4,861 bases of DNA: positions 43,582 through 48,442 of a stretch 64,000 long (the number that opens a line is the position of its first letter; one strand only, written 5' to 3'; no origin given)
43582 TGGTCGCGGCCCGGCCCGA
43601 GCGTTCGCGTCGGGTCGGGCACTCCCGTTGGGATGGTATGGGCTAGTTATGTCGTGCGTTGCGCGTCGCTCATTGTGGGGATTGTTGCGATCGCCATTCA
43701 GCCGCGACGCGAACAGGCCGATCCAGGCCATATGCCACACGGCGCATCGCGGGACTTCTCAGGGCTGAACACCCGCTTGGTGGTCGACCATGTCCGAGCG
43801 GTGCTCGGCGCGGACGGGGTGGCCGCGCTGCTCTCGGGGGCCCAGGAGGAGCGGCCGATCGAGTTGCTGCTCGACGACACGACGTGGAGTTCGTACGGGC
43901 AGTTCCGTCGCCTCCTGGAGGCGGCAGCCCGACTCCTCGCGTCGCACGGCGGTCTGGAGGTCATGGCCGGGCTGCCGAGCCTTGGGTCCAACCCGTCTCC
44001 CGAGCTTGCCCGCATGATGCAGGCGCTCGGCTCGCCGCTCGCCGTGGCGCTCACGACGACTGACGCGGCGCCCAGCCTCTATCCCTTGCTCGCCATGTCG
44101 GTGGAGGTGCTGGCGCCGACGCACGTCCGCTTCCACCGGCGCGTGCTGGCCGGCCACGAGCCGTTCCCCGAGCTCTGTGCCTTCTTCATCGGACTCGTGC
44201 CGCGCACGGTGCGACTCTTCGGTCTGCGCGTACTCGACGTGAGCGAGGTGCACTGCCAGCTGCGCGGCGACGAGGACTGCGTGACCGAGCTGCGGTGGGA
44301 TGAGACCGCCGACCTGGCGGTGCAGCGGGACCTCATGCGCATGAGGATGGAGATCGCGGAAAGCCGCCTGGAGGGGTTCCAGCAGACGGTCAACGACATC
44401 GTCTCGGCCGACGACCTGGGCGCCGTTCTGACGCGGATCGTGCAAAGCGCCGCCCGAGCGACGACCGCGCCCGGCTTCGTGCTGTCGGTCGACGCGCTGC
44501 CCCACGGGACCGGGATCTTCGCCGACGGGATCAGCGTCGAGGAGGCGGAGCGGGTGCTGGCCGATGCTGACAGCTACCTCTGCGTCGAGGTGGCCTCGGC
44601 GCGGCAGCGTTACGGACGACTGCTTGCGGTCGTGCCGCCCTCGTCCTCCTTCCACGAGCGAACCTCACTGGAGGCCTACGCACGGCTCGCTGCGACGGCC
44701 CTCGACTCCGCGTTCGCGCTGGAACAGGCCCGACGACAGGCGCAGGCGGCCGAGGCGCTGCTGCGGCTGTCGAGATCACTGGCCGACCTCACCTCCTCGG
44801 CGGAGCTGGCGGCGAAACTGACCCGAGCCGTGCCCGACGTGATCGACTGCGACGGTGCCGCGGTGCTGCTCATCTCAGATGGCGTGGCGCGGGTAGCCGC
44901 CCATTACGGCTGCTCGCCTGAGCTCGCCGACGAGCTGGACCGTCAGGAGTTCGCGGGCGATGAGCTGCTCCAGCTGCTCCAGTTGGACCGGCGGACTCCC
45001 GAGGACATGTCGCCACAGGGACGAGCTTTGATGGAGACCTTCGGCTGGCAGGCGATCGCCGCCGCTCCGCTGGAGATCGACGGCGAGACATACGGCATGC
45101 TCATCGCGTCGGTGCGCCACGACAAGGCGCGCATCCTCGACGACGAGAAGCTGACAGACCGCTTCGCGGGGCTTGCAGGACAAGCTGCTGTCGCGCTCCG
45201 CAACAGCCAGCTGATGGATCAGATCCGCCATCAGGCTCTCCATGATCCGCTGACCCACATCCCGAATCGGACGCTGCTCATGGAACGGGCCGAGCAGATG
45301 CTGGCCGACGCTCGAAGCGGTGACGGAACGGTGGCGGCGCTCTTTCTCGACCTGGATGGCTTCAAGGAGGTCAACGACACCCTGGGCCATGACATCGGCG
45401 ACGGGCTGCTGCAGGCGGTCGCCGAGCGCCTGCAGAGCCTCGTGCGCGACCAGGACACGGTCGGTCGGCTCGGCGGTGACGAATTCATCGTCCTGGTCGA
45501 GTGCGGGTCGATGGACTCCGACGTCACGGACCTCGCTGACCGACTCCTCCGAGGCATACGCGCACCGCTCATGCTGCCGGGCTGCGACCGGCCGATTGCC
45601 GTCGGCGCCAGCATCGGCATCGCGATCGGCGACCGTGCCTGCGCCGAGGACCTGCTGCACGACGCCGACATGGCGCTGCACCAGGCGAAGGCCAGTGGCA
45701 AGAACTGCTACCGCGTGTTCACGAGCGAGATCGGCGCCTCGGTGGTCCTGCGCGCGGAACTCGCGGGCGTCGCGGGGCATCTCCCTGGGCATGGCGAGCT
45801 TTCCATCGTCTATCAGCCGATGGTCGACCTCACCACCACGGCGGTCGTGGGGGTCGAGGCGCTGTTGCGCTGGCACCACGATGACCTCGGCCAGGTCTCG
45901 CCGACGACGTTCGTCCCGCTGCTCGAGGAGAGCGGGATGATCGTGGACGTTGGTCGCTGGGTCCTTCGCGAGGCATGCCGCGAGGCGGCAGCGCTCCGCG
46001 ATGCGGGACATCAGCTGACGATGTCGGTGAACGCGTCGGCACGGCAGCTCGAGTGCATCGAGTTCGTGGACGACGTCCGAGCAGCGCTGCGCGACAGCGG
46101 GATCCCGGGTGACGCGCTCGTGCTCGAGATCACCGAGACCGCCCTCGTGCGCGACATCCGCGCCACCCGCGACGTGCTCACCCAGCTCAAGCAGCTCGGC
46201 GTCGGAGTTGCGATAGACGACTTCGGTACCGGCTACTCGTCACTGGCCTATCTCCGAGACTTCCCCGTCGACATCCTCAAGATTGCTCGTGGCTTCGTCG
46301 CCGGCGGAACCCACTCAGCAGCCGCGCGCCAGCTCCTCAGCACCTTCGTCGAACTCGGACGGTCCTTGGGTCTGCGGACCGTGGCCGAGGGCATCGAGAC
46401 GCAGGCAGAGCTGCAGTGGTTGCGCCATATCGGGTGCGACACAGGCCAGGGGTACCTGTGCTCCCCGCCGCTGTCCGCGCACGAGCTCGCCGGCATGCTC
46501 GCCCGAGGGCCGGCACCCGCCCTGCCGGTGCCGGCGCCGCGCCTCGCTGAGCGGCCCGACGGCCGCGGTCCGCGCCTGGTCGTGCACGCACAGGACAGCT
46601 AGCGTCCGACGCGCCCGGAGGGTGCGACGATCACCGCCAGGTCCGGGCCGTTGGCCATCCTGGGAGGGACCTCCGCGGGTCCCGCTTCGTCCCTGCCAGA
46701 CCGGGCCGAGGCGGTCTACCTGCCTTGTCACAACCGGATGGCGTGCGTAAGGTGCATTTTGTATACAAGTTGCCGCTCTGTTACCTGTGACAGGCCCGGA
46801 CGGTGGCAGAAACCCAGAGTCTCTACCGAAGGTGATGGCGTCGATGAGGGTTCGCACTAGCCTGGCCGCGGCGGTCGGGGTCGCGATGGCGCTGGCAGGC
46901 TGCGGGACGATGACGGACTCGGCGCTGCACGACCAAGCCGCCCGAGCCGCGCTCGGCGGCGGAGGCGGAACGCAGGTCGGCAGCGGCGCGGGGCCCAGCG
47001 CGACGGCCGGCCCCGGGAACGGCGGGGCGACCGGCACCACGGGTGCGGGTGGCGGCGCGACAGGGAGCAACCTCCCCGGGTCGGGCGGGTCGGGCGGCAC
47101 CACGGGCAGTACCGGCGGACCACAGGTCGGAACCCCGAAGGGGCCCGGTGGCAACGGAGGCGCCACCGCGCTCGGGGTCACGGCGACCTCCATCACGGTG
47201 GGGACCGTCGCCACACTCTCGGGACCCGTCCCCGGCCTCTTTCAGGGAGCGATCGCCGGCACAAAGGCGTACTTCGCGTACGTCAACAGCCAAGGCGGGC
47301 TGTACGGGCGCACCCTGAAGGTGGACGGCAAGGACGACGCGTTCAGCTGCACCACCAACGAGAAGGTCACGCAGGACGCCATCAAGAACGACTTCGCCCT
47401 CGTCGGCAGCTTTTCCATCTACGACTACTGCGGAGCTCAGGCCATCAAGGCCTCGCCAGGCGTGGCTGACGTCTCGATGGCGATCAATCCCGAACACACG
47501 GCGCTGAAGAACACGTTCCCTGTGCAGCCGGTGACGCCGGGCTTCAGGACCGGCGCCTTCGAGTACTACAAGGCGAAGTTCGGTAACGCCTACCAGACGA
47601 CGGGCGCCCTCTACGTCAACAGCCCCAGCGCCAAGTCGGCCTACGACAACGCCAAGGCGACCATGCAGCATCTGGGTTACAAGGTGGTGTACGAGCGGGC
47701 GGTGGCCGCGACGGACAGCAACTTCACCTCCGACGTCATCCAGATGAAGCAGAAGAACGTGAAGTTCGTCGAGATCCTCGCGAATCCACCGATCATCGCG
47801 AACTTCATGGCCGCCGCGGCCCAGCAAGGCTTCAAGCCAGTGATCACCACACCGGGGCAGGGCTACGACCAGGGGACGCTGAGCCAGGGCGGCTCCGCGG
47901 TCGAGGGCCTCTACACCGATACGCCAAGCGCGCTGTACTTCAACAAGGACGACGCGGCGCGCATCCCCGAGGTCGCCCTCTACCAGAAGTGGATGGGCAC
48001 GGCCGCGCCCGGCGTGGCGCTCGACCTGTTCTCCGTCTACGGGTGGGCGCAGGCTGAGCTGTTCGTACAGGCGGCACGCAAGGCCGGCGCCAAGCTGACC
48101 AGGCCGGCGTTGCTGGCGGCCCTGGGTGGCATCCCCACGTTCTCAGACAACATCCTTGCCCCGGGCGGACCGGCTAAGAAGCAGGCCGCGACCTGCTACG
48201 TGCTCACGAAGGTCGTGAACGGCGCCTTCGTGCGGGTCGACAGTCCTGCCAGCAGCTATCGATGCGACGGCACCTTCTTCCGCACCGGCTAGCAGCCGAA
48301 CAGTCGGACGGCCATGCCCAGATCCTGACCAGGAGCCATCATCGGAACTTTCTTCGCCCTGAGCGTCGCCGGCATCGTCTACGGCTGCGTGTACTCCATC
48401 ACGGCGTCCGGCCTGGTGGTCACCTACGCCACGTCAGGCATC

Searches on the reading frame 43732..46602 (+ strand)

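Call 12: search_protein_families(library=pfam, proteins=[window:43732-46602:+], max_evalue=0.001)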
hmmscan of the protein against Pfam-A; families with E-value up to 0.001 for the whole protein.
window:43732-46602:+ (956 aa): 5 families
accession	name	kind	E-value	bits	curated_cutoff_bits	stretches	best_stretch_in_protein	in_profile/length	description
PF00563.25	EAL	-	9e-71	238.4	31.3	1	687-913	10-236/236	EAL domain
PF00990.26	GGDEF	-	7.3e-40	136.8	23.8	1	502-658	1-160/161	Diguanylate cyclase, GGDEF domain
PF13492.12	GAF_3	-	4.5e-06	27.5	27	1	357-491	3-129/129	GAF domain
PF13185.12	GAF_2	-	0.00031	21.4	28.6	1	355-489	3-135/136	GAF domain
PF01590.32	GAF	-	0.00049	21.1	22.4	0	358-486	4-130/133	GAF domain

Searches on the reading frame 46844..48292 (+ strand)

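Call 12: search_protein_families(library=pfam, proteins=[window:46844-48292:+], max_evalue=0.001)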
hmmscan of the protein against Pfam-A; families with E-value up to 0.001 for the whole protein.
window:46844-48292:+ (482 aa): 1 family
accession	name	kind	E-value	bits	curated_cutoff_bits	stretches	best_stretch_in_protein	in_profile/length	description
PF13458.12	Peripla_BP_6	-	7.3e-38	131.5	31.7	1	116-460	1-342/343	Periplasmic binding protein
